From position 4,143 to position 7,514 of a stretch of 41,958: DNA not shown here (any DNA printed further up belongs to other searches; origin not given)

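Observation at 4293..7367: Single polypeptide combining a polytopic membrane domain, a patatin-like phospholipase and a GH19 lysozyme-like domain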

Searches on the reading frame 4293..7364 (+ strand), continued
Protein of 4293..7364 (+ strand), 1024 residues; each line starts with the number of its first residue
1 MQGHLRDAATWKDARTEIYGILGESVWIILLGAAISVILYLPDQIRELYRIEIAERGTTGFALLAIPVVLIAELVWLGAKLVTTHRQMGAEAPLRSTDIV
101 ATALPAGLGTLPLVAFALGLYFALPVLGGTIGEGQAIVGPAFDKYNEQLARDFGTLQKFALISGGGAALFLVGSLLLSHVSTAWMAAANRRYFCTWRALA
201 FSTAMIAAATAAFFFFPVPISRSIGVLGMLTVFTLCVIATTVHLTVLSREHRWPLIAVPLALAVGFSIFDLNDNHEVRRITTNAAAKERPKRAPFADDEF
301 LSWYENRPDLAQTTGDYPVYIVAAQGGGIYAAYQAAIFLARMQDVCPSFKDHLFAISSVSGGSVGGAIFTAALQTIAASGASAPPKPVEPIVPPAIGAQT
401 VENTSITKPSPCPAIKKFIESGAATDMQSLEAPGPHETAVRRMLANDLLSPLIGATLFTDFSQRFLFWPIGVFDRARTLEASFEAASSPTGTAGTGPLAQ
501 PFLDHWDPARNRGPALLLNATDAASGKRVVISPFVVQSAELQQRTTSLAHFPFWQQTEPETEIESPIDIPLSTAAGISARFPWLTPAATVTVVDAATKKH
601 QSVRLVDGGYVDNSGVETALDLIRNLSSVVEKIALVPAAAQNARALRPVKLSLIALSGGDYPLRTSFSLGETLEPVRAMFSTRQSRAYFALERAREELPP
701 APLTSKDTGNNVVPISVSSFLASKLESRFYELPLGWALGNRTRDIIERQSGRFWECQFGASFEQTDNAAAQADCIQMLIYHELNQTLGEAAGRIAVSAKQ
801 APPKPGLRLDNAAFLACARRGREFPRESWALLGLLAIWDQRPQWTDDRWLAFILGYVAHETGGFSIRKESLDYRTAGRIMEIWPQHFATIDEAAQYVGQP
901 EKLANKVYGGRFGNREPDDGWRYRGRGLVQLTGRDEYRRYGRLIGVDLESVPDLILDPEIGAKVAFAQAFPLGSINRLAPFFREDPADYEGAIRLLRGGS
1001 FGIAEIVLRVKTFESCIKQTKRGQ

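Call 18: find_encoding_contigs(protein=P0001, flank=10000, max_places=3)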
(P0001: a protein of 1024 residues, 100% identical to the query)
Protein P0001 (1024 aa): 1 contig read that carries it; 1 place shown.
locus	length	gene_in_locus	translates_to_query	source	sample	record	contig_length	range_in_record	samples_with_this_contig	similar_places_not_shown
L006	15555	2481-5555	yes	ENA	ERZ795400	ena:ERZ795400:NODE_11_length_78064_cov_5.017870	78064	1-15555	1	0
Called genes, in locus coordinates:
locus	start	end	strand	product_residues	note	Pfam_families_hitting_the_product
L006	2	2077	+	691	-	?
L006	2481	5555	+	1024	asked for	-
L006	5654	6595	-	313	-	PF13276:HTH_21, PF00665:rve, PF13683:rve_3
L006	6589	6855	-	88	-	PF01527:HTH_Tnp_1, PF13384:HTH_23 (weak)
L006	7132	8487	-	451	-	PF26769:HAMP_PhoQ, PF02518:HATPase_c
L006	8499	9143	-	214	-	PF00072:Response_reg, PF00486:Trans_reg_C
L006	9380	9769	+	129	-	PF11582:DUF3240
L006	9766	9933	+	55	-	-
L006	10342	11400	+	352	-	PF25973:BSH_CzcB (faint), PF25975:CzcB_C (weak)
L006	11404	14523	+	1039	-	PF00873:ACR_tran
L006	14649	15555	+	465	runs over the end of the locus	PF02321:OEP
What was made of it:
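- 4293..7367 (+): Complete gene: 1024-aa protein with a 7TM domain, a patatin/cPLA2-like domain and a GH19-like module. The identical protein is called on an ENA contig (call 18).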

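Call 19: find_encoding_contigs(protein=P0008, flank=8000, max_places=2)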
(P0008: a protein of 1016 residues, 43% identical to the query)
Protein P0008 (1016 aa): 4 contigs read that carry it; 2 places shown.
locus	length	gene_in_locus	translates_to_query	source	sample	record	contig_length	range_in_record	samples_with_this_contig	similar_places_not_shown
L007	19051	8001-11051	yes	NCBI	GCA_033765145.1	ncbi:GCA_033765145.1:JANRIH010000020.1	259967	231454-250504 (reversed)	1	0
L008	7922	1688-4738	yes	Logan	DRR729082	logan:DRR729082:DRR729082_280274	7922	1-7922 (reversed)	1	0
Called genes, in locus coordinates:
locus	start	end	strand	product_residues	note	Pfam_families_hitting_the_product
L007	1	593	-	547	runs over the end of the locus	PF14237:GYF_2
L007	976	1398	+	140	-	PF00334:NDK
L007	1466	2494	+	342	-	PF02277:DBI_PRT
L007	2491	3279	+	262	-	PF02654:CobS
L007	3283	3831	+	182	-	PF00300:His_Phos_1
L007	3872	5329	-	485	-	PF13505:OMP_b-brl, PF01389:OmpA_membrane (faint), PF13505:OMP_b-brl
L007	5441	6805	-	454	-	PF00067:p450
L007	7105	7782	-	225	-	PF00551:Formyl_trans_N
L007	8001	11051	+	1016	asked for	PF01734:Patatin (weak)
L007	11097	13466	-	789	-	PF00353:HemolysinCabind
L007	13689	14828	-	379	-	PF00586:AIRS, PF02769:AIRS_C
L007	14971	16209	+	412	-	PF09839:DUF2066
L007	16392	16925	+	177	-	PF01066:CDP-OH_P_transf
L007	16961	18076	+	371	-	PF01594:AI-2E_transport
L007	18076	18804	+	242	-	-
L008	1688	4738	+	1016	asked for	PF01734:Patatin (weak)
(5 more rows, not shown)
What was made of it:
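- One Hyphomicrobium homologue also has an RTX neighbour (call 19).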

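Call 20: find_encoding_contigs(protein=P0115, flank=8000, max_places=2)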
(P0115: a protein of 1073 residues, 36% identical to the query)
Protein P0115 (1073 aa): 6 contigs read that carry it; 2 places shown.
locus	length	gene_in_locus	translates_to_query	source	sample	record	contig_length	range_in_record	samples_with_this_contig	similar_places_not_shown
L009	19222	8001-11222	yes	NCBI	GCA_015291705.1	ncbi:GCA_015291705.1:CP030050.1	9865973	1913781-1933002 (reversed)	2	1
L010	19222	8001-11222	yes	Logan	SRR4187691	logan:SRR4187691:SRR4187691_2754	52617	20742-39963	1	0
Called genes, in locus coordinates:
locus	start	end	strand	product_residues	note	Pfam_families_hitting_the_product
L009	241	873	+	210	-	-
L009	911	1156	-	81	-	-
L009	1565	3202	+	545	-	PF09286:Pro-kuma_activ, PF00082:Peptidase_S8 (weak)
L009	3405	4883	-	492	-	PF13007:LZ_Tnp_IS66, PF13005:zf-IS66, PF03050:DDE_Tnp_IS66, PF13817:DDE_Tnp_IS66_C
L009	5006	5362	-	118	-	PF05717:TnpB_IS66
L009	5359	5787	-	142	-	PF01527:HTH_Tnp_1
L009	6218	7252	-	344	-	-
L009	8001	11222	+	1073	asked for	-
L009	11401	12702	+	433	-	-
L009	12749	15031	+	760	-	PF00034:Cytochrom_C (faint), PF13442:Cytochrome_CBB3 (faint), PF21419:RoxA-like_Cyt-c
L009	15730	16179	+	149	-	-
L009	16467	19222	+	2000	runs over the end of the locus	PF13195:DUF4011, PF13086:AAA_11 (weak), PF13245:AAA_19 (faint), PF13604:AAA_30 (faint), PF13086:AAA_11, PF13087:AAA_12, PF18741:MTES_1575, PF11784:DUF3320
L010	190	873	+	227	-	-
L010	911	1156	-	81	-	-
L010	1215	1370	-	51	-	-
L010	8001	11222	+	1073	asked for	-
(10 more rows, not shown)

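Call 29: find_related_loci(query=A1, collection=genome_contigs, flank=6000)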
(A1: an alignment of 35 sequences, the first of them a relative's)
Query A1 (1024 aa) in genome_contigs; peptide patterns used: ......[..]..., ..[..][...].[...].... (x = any residue, [..] = any of these).
599 stretches matched a pattern (row limit reached: there are more); 565 encode a relative of the query (tblastn E <= 1e-3); the best 80 are kept; 80 distinct loci.
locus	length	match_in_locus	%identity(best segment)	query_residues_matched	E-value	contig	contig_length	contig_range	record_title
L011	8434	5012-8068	56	15-1024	0e+0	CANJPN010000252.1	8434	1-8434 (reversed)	MAG: Bradyrhizobiaceae bacterium isolate RH-23may17-403 genome assembly, contig: RH-23may17-C69453, whole genome shotgun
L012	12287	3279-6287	42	11-1018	0e+0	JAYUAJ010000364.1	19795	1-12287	MAG: Hyphomicrobiaceae bacterium isolate GFS_6472 GFS_6472_363, whole genome shotgun sequence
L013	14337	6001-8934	39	17-1017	0e+0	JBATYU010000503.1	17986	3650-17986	MAG: Bradyrhizobium sp. isolate MFD11033_ilm_asm_bin12 k127_87128, whole genome shotgun sequence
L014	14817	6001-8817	39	6-1022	0e+0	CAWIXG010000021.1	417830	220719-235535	MAG: uncultured Alphaproteobacteria bacterium isolate MFD04935.bin.2.98 genome assembly, contig: contig_3175, whole geno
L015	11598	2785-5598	38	12-1022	7e-171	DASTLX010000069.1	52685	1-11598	MAG TPA_asm: Allosphingosinicella sp. isolate SMAG_U3225 k141_858517, whole genome shotgun sequence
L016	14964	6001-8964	36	15-968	8e-149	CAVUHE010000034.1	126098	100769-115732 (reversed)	MAG: uncultured Alphaproteobacteria bacterium isolate MFD02134.bin.1.8 genome assembly, contig: contig_95615, whole geno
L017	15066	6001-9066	34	5-968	1e-144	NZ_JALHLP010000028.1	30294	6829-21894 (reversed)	MAG: Bradyrhizobium sp. isolate Bin_23_1 c_000000006685, whole genome shotgun sequence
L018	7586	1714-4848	35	15-1019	4e-143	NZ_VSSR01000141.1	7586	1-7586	Bradyrhizobium cytisi strain CTAW11 CTAW11_S1_R1__contig_142, whole genome shotgun sequence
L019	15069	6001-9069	34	27-1018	1e-160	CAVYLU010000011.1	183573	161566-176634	MAG: uncultured Alphaproteobacteria bacterium isolate MFD05521.bin.1.8 genome assembly, contig: contig_161124, whole gen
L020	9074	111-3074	35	15-968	1e-140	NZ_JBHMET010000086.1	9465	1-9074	Bradyrhizobium erythrophlei strain CGMCC 1.13002 velvet_auto_61_86, whole genome shotgun sequence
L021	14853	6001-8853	33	29-967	3e-139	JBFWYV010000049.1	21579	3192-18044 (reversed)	MAG: Hyphomicrobiaceae bacterium isolate CA_2019_TPBS_172 NODE_11288_length_21579_cov_3.621201_TPBS, whole genome shotgu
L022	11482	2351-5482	35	15-1019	8e-139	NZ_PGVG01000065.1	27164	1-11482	Bradyrhizobium forestalis strain INPA54B NODE_65_length_27164_cov_39.1458, whole genome shotgun sequence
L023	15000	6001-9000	35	2-968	7e-137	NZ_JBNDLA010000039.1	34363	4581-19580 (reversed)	Bradyrhizobium sp. I1.14.4 Ga0500254_39, whole genome shotgun sequence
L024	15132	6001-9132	34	15-1019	8e-137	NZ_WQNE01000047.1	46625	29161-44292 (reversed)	Bradyrhizobium cajani strain 1010 NODE_47_length_46625_cov_12.2111, whole genome shotgun sequence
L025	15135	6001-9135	35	15-1019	1e-136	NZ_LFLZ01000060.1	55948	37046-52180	Bradyrhizobium tropiciagri strain SEMIA 6148 contig00060, whole genome shotgun sequence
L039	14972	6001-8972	37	14-1024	6e-173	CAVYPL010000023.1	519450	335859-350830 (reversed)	MAG: uncultured Alphaproteobacteria bacterium isolate MFD05513.bin.1.175 genome assembly, contig: contig_6842, whole gen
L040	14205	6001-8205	31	26-785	7e-75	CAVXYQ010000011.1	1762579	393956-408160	MAG: uncultured Alphaproteobacteria bacterium isolate MFD01223.bin.1.101 genome assembly, contig: contig_7574, whole gen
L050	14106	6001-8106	32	36-752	8e-63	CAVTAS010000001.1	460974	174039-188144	MAG: uncultured Alphaproteobacteria bacterium isolate MFD04651.bin.1.52 genome assembly, contig: contig_2098, whole geno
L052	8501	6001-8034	29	26-756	2e-61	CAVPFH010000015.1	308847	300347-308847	MAG: uncultured Acidobacteriota bacterium isolate MFD10071.bin.2.26 genome assembly, contig: contig_36647, whole genome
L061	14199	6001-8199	29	26-756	2e-58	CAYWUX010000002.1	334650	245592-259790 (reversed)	MAG TPA_asm: uncultured Hyphomicrobiaceae bacterium isolate binchicken_co262_356 genome assembly, contig: NODE_6_length_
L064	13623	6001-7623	30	154-784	9e-58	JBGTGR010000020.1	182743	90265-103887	MAG: Elainellales cyanobacterium isolate JTS-RE22 k141_1625643, whole genome shotgun sequence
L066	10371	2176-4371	29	29-756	4e-55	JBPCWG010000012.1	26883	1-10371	MAG: Methyloligellaceae bacterium isolate MAG_seacave_40 S1Ck127_5629093, whole genome shotgun sequence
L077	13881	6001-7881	30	43-749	4e-48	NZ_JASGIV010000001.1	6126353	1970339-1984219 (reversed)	MAG: Roseateles sp. isolate 5N037 JMF-2111-06-0005.ont.bin.37_0, whole genome shotgun sequence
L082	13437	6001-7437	30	197-749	6e-46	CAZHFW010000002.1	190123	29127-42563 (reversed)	MAG TPA_asm: uncultured Phycisphaeraceae bacterium isolate binchicken_co284_12 genome assembly, contig: NODE_129_length_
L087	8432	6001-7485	30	216-779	2e-45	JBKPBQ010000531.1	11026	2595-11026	MAG: Acidobacteriota bacterium isolate GB_EKS_MAG_00074 GB_EKS_000001543649, whole genome shotgun sequence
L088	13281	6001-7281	30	290-777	5e-45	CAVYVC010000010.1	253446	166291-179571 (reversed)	MAG: uncultured Alphaproteobacteria bacterium isolate MFD03975.bin.2.110 genome assembly, contig: contig_14821, whole ge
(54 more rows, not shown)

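Call 33: predict_structure(alignment_id=A1)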
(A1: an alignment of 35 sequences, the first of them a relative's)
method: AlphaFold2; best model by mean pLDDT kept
length: 1024 residues; sequences in the alignment: 35
mean_pLDDT: 83.7   pTM: 0.83
mean pLDDT of the five models: 83.7, 81.8, 80.3, 79.8, 79.2
residues with pLDDT >= 90: 494; 70-90: 371; 50-70: 83; < 50: 76
segments of 3 or more residues with pLDDT < 50: 129-140, 283-285, 383-406, 542-545, 660-685
pLDDT, mean of each block of 10 residues (from residue 1): 65 89 94 95 89 93 97 98 92 88 97 97 72 40 70 93 98 96 93 89 93 94 95 95 92 89 89 89 61 93 91 89 89 95 95 95 95 91 45 38 50 86 66 94 93 94 92 92 93 92 92 93 86 84 64 85 89 93 77 90 76 79 93 77 73 81 36 37 58 88 67 82 78 78 88 87 83 94 89 73 68 78 63 87 90 90 79 86 91 89 92 90 88 92 87 83 91 84 83 80 88 90 65
secondary structure, 60 per line:
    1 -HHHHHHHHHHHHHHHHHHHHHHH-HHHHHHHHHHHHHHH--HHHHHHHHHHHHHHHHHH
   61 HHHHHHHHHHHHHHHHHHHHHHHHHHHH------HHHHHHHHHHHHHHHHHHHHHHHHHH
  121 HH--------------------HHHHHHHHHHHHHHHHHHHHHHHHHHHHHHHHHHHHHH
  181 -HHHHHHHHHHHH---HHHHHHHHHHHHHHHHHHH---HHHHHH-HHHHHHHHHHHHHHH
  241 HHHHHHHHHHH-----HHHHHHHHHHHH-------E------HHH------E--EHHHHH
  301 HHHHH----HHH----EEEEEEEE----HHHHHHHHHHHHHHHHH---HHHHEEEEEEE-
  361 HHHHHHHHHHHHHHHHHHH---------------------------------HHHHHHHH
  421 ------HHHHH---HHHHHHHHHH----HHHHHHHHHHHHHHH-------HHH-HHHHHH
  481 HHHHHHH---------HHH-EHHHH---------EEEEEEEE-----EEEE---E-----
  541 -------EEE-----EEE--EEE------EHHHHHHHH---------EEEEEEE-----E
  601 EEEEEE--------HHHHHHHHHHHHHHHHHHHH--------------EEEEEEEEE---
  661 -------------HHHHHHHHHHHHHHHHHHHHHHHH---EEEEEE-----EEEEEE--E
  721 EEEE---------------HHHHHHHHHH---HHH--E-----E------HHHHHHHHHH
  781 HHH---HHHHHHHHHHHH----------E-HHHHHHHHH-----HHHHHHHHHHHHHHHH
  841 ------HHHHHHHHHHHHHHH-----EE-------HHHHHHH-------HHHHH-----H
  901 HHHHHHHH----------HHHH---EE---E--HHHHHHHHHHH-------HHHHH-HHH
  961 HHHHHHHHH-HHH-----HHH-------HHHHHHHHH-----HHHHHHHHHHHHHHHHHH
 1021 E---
elements in order (helices of 4 or more, strands of 3 or more residues): H2-24 H26-40 H43-88 H95-122 H143-180 H182-193 H197-215 H219-224 H226-251 H257-268 H296-305 E317-324 H329-345 H349-352 E353-359 H361-379 H413-420 H427-431 H435-444 H449-463 H475-487 H502-505 E515-522 E528-531 E548-550 E556-558 E561-563 H571-578 E588-594 E600-606 H615-634 E649-657 H674-697 E701-706 E712-717 E720-724 H740-749 H771-783 H787-798 H811-819 H825-840 H847-861 H876-882 H890-894 H900-908 H919-922 H934-944 H952-956 H958-969 H989-997 H1003-1020
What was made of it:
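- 4293..7367 (+): AF2 model: pLDDT 83.7, pTM 0.83 (call 33).
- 4293..5105 (+): N-terminal polytopic membrane domain, aa 1-271, with seven predicted TM helices. It belongs to no Pfam family. AF2 helices span 2-268 at high pLDDT (call 33).
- Checked: AlphaFold2 predicts helices throughout residues 2-268 (call 33).
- TM7 is only a 12-residue helix in the model (call 33).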
